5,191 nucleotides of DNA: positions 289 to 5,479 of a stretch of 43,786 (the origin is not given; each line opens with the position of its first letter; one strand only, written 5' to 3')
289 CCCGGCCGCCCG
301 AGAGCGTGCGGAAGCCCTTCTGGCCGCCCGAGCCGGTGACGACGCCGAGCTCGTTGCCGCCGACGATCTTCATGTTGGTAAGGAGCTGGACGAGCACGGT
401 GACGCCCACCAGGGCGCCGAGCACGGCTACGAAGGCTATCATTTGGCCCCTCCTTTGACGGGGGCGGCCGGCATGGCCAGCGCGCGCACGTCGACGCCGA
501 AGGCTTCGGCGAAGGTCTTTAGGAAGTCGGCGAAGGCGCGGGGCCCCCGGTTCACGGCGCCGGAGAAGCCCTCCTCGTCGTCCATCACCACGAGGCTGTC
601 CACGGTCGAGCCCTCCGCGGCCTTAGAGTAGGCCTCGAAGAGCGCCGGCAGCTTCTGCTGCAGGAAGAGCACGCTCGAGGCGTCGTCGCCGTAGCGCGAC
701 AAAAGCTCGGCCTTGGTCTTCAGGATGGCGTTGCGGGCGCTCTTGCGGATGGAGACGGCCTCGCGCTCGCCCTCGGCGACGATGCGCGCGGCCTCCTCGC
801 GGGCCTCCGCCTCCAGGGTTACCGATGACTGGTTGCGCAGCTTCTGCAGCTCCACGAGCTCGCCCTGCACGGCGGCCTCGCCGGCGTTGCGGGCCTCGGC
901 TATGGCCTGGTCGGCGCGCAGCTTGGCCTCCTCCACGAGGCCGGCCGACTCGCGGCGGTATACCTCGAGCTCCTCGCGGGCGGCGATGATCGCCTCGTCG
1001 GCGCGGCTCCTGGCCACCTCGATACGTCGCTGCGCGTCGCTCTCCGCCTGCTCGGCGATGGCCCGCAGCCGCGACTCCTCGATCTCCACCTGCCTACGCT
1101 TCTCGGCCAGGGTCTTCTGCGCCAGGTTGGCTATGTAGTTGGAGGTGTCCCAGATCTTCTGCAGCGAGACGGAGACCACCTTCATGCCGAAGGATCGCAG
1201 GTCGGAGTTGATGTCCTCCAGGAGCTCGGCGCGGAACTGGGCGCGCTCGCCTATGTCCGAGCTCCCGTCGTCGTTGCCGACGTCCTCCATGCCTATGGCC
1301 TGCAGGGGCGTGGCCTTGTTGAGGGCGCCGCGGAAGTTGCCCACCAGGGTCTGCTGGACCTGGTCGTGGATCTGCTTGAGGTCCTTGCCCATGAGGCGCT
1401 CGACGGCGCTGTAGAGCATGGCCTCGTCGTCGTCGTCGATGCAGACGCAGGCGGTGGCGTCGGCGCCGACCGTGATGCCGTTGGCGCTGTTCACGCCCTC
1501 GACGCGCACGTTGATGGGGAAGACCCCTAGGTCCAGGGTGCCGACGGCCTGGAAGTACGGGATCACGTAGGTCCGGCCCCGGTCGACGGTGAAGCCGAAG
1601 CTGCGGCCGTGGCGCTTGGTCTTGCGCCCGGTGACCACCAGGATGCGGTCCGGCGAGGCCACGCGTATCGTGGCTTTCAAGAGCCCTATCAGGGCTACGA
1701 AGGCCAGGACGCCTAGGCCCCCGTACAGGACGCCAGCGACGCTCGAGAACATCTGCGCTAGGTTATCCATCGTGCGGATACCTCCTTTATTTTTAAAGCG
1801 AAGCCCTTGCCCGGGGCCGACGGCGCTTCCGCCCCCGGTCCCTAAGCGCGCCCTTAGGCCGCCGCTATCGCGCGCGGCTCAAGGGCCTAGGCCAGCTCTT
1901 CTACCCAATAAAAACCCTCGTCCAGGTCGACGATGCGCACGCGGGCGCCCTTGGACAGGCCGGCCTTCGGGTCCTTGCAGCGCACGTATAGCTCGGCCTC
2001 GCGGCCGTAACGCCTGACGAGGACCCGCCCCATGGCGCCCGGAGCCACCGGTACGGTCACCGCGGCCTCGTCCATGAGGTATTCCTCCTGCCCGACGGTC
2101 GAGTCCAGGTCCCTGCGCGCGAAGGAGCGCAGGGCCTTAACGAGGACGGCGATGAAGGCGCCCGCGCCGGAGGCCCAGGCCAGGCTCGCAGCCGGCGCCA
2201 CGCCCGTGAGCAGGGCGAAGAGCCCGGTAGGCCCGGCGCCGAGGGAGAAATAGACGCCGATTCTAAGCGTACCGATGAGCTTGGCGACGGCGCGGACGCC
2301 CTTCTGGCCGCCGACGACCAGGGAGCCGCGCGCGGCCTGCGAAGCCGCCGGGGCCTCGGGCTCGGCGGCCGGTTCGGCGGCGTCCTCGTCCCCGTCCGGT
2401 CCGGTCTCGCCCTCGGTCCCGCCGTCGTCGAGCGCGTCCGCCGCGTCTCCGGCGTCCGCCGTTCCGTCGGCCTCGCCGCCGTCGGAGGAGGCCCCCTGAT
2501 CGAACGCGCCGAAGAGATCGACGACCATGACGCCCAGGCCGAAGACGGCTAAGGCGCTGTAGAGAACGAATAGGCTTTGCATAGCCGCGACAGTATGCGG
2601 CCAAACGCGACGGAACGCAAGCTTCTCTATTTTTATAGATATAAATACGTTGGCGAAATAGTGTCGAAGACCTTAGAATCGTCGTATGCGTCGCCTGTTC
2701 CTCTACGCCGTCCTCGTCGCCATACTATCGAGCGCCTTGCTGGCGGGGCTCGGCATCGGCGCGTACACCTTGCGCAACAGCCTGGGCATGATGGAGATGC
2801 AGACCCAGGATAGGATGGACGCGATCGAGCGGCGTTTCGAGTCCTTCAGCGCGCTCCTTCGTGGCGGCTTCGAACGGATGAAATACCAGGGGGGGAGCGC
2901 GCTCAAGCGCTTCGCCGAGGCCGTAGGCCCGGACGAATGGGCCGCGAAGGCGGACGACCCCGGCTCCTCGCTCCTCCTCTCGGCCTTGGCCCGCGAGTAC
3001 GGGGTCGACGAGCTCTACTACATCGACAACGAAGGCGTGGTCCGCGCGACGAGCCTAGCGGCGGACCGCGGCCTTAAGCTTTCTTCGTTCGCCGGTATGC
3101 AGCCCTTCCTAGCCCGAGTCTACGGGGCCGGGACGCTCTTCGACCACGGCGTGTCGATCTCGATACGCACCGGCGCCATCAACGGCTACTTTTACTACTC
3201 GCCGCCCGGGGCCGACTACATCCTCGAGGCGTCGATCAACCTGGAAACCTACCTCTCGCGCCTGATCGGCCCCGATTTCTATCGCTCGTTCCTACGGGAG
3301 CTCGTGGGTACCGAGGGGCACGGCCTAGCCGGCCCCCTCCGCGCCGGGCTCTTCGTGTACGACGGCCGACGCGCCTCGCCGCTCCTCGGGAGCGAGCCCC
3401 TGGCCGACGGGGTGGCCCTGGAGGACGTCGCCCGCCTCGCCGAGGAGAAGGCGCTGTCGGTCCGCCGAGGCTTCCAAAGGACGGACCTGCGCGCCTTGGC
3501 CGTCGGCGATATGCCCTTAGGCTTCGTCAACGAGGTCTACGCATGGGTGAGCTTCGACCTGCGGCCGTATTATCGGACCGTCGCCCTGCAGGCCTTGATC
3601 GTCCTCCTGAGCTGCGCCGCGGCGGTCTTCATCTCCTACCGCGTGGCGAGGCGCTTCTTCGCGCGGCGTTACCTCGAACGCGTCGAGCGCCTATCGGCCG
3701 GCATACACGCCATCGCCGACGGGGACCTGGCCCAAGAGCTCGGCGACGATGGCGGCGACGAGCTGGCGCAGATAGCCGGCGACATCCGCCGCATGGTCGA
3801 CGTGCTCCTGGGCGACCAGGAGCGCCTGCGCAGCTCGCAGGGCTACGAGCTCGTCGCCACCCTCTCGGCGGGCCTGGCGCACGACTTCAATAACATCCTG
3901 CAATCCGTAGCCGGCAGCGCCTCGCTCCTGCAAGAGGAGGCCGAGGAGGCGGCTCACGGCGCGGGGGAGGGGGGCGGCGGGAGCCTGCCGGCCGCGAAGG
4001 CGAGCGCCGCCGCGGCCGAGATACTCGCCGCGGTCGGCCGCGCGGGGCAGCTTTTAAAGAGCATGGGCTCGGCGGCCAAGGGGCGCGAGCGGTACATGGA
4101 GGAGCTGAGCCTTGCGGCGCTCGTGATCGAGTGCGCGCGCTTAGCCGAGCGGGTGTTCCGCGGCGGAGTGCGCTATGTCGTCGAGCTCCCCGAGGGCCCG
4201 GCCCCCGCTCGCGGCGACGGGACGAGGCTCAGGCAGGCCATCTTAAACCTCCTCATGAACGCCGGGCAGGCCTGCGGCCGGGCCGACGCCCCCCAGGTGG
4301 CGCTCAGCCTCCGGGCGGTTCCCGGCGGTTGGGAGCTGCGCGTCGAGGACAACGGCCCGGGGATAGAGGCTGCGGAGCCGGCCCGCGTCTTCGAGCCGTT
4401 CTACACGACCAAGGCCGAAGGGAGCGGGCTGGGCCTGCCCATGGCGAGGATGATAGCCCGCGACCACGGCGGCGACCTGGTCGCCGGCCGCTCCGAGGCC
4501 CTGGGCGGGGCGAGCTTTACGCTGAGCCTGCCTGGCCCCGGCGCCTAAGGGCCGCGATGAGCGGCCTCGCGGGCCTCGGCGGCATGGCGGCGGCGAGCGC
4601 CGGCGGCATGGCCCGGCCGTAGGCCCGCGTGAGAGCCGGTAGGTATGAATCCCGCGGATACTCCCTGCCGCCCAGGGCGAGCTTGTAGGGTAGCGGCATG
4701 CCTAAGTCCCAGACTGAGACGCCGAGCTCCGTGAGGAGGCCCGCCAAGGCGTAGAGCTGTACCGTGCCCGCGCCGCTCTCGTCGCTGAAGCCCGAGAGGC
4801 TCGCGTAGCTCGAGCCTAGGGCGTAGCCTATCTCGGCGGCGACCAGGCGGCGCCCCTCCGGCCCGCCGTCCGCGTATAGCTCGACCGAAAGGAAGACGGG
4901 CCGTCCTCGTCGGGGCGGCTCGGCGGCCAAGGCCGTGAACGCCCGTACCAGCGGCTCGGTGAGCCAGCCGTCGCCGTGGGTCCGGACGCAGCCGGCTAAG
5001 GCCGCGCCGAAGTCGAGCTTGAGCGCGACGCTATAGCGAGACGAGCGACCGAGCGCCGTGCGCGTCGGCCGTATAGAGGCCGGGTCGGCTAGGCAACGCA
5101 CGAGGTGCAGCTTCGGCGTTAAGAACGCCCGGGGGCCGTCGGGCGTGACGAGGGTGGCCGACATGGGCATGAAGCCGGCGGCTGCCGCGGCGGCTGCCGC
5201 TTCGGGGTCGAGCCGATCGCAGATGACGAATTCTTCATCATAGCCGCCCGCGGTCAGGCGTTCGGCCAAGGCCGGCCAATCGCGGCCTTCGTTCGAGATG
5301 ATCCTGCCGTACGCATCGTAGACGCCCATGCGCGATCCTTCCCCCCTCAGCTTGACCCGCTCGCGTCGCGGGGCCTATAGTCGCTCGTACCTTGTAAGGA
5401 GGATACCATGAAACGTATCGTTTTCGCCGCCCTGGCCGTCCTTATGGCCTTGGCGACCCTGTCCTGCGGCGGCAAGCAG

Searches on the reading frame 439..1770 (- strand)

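Call 10: search_protein_families(library=pfam, proteins=[window:439-1770:-])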
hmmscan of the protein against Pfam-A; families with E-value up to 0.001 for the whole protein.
window:439-1770:- (443 aa): 1 family
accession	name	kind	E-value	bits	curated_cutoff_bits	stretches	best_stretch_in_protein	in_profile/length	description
PF01145.31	Band_7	-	1.1e-20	74.8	23.6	1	37-235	2-174/176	SPFH domain / Band 7 family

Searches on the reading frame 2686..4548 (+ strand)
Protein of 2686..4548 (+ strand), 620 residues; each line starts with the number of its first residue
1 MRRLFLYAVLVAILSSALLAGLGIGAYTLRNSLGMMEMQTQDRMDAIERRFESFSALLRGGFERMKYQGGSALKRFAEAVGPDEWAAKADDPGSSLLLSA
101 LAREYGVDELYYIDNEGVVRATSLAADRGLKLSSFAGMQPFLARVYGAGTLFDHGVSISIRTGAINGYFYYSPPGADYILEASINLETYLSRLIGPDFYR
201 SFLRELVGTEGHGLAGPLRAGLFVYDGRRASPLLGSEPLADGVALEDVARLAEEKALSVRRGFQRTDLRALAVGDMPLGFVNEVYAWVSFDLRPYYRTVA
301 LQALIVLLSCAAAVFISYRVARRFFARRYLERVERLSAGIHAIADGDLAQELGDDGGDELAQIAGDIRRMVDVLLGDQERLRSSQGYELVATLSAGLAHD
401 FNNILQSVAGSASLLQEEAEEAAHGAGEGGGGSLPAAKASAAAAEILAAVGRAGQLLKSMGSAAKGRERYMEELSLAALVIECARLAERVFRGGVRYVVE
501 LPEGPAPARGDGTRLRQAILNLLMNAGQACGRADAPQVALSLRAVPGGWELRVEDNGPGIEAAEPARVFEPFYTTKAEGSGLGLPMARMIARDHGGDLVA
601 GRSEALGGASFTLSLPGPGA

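Call 10: search_protein_families(library=pfam, proteins=[window:2686-4548:+])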
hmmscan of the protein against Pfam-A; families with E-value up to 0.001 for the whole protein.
window:2686-4548:+ (620 aa): 2 families
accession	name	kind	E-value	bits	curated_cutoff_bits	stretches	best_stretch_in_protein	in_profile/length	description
PF02518.31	HATPase_c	-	2.8e-21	76.5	26.4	1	510-616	1-108/111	Histidine kinase-, DNA gyrase B-, and HSP90-like ATPase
PF00672.30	HAMP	-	5.9e-09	36.6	25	1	324-374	1-51/53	HAMP domain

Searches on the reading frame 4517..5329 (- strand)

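Call 10: search_protein_families(library=pfam, proteins=[window:4517-5329:-])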
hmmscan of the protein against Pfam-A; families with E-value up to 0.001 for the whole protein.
window:4517-5329:- (270 aa): 1 family
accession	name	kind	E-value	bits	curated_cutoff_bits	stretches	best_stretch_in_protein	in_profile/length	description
PF03588.20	Leu_Phe_trans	-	4.4e-13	49.5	22.7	1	46-224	5-170/171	Leucyl/phenylalanyl-tRNA protein transferase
